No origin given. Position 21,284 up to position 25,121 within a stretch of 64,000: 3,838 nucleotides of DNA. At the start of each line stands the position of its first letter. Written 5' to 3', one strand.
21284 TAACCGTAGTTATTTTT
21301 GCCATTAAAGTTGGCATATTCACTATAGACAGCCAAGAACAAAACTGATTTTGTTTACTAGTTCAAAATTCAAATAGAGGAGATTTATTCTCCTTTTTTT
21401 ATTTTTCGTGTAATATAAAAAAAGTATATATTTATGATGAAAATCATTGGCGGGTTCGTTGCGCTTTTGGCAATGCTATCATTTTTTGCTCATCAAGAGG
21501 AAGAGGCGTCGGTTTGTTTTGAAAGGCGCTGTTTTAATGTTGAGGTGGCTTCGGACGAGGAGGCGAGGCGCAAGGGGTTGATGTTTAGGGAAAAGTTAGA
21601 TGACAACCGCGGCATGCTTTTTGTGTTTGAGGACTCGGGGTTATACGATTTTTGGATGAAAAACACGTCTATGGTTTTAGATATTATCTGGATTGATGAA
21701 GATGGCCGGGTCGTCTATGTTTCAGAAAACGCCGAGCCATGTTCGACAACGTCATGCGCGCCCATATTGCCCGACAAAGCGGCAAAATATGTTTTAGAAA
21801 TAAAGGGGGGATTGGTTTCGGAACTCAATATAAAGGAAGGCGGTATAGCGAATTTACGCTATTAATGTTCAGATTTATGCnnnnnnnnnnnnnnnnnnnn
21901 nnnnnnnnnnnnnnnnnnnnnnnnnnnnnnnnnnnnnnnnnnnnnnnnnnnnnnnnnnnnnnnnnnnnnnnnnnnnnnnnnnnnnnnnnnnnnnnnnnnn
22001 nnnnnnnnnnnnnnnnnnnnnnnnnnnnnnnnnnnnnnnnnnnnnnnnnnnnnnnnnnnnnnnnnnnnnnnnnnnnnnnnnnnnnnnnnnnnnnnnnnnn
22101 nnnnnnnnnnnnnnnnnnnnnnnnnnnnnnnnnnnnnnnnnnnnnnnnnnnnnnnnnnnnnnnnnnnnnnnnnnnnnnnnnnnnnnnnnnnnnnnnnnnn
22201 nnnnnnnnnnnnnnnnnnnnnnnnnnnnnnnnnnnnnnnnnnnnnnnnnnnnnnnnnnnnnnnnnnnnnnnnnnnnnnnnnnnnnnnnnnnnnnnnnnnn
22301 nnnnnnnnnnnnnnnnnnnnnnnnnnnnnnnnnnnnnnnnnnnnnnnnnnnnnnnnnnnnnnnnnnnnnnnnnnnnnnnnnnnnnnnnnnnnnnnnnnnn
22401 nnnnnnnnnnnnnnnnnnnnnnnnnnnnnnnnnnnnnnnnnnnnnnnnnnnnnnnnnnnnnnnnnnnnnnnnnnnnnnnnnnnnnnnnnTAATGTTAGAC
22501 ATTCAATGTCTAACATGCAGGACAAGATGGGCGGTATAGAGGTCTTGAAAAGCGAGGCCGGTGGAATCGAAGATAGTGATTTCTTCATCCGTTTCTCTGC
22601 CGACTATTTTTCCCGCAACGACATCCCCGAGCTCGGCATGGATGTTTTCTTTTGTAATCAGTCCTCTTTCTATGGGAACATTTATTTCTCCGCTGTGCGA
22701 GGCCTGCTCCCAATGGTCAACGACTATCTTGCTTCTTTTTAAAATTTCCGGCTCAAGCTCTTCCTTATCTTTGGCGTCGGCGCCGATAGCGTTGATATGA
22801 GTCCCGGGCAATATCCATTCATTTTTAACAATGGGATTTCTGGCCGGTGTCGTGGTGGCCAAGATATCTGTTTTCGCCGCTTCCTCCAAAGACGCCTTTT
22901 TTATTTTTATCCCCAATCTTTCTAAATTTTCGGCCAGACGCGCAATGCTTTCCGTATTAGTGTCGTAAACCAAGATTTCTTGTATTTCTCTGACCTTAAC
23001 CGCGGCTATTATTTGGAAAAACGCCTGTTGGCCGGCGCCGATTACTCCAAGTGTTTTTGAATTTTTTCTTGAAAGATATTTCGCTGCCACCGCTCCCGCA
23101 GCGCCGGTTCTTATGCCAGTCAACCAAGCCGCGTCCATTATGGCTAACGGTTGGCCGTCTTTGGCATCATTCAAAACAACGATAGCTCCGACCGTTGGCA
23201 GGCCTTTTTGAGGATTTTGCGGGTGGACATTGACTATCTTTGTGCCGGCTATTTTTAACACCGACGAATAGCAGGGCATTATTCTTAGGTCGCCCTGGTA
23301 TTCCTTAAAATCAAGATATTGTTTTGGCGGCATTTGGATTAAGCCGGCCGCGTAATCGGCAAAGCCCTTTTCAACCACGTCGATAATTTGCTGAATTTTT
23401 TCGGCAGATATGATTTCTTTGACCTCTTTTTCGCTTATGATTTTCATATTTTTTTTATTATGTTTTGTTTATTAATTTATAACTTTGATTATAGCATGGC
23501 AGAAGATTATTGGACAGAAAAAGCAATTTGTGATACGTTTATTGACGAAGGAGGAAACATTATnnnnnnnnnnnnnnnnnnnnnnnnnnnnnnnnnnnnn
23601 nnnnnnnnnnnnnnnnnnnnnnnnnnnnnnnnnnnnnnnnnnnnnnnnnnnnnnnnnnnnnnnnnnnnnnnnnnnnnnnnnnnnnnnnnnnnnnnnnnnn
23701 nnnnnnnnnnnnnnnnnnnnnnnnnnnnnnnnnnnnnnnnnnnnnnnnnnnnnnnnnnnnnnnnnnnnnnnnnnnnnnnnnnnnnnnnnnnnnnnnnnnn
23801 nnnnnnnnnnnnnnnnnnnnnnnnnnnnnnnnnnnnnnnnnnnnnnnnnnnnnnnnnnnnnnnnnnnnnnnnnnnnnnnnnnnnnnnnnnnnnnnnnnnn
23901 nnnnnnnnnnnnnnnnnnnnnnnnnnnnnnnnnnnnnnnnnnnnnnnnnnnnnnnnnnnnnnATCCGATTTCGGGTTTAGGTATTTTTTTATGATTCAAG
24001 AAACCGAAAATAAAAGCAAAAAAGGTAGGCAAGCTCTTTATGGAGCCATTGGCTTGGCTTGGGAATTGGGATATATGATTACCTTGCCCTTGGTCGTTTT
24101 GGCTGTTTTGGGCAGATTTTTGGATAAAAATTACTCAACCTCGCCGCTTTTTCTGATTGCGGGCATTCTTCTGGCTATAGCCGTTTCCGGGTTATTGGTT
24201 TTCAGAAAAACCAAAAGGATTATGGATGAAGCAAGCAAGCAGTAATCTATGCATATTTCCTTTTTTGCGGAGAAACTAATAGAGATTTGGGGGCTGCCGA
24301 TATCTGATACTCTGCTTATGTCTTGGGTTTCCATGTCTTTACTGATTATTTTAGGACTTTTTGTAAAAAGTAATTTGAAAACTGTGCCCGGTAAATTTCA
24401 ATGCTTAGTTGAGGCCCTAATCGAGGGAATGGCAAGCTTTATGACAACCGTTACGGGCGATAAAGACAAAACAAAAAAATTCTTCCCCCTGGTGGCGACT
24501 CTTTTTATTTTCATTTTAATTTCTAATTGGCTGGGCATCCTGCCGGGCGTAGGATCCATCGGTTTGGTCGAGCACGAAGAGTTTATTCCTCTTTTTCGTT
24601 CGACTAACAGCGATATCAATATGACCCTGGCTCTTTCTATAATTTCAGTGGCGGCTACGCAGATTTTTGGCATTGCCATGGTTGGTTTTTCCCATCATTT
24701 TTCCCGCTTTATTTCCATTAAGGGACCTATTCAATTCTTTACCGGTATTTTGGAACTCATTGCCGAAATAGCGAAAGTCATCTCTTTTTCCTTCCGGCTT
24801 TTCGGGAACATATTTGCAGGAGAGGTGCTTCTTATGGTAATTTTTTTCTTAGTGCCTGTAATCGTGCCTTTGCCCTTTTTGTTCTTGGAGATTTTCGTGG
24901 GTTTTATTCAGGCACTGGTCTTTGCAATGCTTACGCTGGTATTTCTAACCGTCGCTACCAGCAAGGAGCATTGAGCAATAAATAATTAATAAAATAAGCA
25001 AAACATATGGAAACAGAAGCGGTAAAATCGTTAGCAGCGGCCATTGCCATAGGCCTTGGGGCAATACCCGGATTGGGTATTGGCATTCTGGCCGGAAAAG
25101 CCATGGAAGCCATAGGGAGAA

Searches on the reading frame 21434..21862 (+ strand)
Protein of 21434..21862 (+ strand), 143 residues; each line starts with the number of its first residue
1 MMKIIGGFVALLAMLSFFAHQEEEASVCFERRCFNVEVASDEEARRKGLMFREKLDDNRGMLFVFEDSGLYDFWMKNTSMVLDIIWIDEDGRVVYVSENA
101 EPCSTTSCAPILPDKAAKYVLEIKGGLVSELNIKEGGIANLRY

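Call 60: search_protein_families(library=pfam, proteins=[window:21434-21862:+], max_evalue=0.01)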
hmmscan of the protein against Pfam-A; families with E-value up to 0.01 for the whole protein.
window:21434-21862:+ (143 aa): 1 family
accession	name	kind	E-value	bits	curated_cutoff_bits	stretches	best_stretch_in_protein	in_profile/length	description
PF02643.20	DUF192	-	7.6e-33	113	27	1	34-136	1-91/96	Uncharacterized ACR, COG1430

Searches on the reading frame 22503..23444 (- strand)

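Call 81: search_protein_families(library=pfam, proteins=[window:22503-23444:-], max_evalue=0.00001)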
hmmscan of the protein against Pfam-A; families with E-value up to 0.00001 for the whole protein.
window:22503-23444:- (313 aa): 1 family
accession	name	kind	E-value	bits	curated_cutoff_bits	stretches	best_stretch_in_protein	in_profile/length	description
PF02423.21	OCD_Mu_crystall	-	2.5e-101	339.2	24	1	8-308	8-306/314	Ornithine cyclodeaminase/mu-crystallin family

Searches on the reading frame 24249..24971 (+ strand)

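Call 81: search_protein_families(library=pfam, proteins=[window:24249-24971:+], max_evalue=0.00001)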
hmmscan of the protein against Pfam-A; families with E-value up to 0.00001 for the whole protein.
window:24249-24971:+ (241 aa): 1 family
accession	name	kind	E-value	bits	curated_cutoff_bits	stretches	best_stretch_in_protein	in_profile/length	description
PF00119.25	ATP-synt_A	-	1.3e-46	159.6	33.9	1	22-233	1-216/217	ATP synthase A chain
